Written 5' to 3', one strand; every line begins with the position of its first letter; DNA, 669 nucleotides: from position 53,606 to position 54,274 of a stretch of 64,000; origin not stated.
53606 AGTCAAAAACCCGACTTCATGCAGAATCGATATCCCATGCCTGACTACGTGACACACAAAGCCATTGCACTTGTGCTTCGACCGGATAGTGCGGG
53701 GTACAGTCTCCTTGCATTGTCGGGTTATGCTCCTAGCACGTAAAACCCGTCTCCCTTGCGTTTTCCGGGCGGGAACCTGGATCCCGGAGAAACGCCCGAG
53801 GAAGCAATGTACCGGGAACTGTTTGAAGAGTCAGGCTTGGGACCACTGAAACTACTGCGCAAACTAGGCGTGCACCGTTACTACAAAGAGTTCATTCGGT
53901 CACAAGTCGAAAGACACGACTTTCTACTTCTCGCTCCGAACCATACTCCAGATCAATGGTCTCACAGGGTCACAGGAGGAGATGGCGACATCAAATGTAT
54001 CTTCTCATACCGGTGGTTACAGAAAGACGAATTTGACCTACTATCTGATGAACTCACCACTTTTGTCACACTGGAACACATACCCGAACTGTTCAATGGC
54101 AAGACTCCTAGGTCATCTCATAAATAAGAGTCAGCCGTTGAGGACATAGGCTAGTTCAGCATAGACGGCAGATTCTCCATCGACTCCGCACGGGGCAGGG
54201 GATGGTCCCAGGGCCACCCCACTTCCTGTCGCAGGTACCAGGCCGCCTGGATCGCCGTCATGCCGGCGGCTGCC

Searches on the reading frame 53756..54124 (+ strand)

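Call 103: search_protein_families(library=pfam, proteins=[window:53756-54124:+], max_evalue=0.001)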
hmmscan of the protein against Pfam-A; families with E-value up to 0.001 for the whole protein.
window:53756-54124:+ (123 aa): 1 family
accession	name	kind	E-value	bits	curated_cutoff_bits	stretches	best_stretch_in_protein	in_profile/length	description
PF00293.34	NUDIX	-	1.4e-13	51.5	21.1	1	3-93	33-118/134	NUDIX domain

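Call 104: search_protein_families(library=padloc, proteins=[window:53756-54124:+], max_evalue=0.0001)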
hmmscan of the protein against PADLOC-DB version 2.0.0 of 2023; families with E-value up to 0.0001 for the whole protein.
window:53756-54124:+ (123 aa): 1 family
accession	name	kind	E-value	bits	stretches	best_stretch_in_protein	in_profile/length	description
PDLC04899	PDC-S07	-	6.8e-07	27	1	3-27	37-61/135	-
